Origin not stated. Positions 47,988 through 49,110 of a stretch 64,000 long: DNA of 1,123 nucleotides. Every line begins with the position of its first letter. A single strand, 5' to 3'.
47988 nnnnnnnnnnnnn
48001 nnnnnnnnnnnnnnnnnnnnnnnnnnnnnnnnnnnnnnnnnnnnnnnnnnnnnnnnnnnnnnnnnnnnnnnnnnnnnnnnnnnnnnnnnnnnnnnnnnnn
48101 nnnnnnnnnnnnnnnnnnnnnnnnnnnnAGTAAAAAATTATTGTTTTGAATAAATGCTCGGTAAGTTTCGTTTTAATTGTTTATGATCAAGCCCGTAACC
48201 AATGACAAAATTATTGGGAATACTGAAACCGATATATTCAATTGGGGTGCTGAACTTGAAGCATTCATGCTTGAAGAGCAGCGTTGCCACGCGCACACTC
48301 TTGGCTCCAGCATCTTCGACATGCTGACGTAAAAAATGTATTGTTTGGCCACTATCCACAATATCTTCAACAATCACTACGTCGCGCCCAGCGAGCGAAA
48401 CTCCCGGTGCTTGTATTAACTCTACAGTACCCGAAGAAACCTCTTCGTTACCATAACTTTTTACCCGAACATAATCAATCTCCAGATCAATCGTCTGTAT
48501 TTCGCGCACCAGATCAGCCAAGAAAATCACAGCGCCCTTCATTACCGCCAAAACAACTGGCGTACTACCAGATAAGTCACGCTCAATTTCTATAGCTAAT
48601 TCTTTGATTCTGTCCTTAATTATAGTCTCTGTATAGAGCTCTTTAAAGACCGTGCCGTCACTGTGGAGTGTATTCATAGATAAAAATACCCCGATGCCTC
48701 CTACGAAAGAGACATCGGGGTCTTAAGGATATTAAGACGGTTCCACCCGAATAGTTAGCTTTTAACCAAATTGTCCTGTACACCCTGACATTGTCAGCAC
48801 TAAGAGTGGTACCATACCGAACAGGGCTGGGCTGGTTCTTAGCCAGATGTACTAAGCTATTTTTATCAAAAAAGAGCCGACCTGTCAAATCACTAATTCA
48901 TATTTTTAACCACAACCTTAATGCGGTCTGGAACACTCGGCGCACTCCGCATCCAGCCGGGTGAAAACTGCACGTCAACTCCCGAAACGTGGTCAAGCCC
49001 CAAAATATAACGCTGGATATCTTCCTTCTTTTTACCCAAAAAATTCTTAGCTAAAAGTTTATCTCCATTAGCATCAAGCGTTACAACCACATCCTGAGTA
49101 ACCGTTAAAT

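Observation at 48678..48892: Candidate riboswitch/attenuator leader upstream of hpt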

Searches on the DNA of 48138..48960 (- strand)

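Call 6: search_rna_families(source=window, start=48600, end=48960, threshold=evalue, max_evalue=10, show_alignments=6)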
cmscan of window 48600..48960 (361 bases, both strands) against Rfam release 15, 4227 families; matches with E-value up to 10: 1.
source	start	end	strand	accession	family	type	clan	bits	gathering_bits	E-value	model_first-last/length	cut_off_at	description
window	48688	48721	+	RF02649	Trans44_sRNA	Gene; sRNA;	-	11.1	108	1.1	2-36/267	no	Ruegeria trans44 sRNA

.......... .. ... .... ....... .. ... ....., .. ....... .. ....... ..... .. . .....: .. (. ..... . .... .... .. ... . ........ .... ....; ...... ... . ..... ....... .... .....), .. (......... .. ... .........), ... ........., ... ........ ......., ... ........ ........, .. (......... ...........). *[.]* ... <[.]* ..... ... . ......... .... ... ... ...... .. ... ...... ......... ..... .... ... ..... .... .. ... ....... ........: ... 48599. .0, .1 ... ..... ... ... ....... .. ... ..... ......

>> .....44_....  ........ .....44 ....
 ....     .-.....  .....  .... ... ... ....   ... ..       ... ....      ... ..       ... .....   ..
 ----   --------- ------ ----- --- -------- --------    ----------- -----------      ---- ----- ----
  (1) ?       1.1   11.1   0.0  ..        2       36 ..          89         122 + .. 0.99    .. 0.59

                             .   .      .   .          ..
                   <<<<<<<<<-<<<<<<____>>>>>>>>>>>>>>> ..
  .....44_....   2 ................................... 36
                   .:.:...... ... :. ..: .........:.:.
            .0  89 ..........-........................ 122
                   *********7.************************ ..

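Call 23: search_rna_families(source=window, start=48680, end=48775, threshold=evalue, max_evalue=10, show_alignments=5)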
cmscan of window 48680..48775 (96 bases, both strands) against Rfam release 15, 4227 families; matches with E-value up to 10: 11.
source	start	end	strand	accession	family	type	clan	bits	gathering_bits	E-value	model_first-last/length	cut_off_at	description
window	48685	48724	-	RF03075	DUF3800-VIII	Gene; sRNA;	-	16.2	40.2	0.87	1-64/64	no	DUF3800-VIII RNA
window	48681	48741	-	RF00110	RybB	Gene; sRNA;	-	15.5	40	0.28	1-79/79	no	RybB RNA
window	48680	48728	+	RF00116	C0465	Gene; sRNA;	-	13.6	40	2.4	39-78/78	5'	C0465 RNA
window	48722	48738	-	RF01361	CRISPR-DR48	Gene; CRISPR;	-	13.3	50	4.8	1-37/37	no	CRISPR RNA direct repeat element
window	48713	48775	-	RF00230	T-box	Cis-reg; leader;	-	13.2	93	0.26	155-219/219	5'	T-box leader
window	48684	48726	-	RF04157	MIR9486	Gene; miRNA;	-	12.9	100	2.9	1-119/119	no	MIR9486 microRNA precursor family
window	48681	48745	-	RF02399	NsiR1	Gene; sRNA;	-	12.8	39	1.7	1-60/60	no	Nitrogen stress-induced RNA 1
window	48684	48731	-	RF02701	PsrR1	Gene; sRNA;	-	12.6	42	2.9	43-79/79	no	Photosynthesis regulatory RNA1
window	48687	48775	+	RF02649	Trans44_sRNA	Gene; sRNA;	-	12.5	108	0.12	1-87/267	3'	Ruegeria trans44 sRNA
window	48683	48726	-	RF03519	mir-238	Gene; miRNA;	-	11.9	80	7.1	1-85/85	no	mir-238 microRNA precursor family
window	48683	48724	-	RF00042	CopA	Gene; antisense;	-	11.5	60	9.4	32-89/92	no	CopA-like RNA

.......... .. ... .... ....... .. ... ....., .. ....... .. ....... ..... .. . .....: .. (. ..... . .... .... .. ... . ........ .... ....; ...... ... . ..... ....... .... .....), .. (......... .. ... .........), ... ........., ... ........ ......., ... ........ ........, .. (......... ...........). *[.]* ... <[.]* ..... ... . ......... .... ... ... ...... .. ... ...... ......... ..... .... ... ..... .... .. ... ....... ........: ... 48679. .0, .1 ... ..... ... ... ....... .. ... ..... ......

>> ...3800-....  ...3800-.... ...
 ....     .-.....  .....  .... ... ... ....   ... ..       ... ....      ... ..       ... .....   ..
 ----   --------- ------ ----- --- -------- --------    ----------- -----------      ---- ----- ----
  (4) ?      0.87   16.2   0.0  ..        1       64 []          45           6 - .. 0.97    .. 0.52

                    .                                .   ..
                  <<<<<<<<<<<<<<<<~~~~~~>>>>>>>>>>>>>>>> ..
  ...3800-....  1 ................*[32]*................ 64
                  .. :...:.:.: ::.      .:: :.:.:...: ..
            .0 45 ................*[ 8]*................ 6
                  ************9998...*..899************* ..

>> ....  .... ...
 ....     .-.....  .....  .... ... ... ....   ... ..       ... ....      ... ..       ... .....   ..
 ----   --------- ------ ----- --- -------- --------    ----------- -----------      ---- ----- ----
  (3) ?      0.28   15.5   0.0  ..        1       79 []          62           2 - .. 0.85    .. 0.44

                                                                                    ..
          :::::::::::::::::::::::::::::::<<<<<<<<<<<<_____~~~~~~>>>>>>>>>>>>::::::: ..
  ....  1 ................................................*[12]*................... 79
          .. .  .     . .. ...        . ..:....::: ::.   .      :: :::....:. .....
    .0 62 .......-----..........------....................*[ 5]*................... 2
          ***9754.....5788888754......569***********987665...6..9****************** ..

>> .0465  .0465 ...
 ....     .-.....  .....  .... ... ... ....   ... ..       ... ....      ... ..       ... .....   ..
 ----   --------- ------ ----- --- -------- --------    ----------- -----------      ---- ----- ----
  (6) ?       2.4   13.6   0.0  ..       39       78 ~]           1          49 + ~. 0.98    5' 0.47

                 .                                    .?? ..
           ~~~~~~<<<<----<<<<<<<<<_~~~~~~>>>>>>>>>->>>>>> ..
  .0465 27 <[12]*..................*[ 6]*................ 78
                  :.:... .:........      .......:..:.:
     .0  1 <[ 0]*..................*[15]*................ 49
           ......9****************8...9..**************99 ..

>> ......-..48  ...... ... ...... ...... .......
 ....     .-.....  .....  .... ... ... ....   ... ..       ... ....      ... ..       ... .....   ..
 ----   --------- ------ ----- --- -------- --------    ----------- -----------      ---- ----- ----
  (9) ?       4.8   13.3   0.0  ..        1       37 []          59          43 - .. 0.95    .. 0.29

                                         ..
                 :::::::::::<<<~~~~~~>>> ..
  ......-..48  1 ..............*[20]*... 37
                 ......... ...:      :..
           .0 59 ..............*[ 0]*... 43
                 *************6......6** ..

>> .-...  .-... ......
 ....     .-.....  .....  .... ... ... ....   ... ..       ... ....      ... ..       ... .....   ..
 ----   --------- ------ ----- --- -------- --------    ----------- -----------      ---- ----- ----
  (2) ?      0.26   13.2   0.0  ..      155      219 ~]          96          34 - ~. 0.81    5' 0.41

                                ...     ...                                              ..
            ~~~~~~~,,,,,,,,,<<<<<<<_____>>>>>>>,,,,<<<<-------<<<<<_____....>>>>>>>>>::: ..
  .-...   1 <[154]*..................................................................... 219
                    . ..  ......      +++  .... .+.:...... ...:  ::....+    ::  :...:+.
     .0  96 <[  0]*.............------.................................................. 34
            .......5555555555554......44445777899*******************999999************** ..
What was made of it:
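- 48752..48768 (-): Stem III-like hairpin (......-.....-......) inside a conserved A-rich linker (ACAAUUU ... AAAAGYUAA). Rfam's T-box model aligns its Stem III here (call 23).
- On T-box riboswitch: 13.2 bits against 93, as a local hit to model positions 155-219 only (call 23).
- It aligns to model positions 155-219 of Rfam RF00230, which cover Stem III, the T-box sequence and the antiterminator (call 23).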

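Call 38: search_rna_families(sources=[L081, L084, L086, L100, L102, L108, L124, L142, L150, L158, L162, L169, L175, L176, L177, L178, L155, L130], threshold=gathering)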
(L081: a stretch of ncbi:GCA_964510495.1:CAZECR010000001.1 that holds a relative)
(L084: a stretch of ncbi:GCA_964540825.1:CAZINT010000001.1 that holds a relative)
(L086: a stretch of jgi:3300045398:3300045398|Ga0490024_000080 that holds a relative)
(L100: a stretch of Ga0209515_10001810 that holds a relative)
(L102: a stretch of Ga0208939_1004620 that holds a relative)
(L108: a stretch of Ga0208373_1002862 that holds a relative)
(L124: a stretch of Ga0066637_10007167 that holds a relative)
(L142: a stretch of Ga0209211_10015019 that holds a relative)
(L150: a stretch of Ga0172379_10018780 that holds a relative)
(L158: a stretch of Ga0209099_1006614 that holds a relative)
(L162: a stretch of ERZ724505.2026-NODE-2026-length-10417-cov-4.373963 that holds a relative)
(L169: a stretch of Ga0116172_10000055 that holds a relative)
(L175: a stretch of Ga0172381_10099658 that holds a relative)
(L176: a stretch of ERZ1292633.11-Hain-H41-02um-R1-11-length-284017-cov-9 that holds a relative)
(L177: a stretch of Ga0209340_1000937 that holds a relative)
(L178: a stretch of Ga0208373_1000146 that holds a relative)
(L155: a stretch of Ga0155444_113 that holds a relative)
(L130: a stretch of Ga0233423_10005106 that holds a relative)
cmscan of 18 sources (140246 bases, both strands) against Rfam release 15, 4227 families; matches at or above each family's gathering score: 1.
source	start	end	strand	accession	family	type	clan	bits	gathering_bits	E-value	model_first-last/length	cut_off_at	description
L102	8554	8627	+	RF00005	tRNA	Gene; tRNA;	CL00001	57.1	29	2.4e-09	1-71/71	no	tRNA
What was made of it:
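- On T-box riboswitch: None of 18 related loci reaches the threshold either (call 38).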

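Call 60: search_rna_families(source=window, start=48770, end=48860, threshold=evalue, max_evalue=10, show_alignments=3)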
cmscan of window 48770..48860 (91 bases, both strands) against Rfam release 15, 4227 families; matches with E-value up to 10: 0.
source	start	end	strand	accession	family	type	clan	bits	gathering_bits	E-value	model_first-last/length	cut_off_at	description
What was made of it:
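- On T-box riboswitch: The 5' half matches no Rfam family (call 60).
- It matches only the 3' domain, and the 5' half matches no Rfam family (calls 23, 60).
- Tried and rejected: The 5' half gives nothing (call 60).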

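Call 67: build_rna_model(alignment_id=A2, structure=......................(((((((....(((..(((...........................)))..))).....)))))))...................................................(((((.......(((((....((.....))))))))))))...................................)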
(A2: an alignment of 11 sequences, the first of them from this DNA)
Model R1 built from alignment A2 (11 sequences, 214 columns); structure: as given.
model positions 172; base pairs 25; branch points 1; effective number of sequences 2.59; information 0.59 bits per position. Calibrated on 0.2 Mb of random sequence (short: E-values are rough).
structure used (alignment columns):
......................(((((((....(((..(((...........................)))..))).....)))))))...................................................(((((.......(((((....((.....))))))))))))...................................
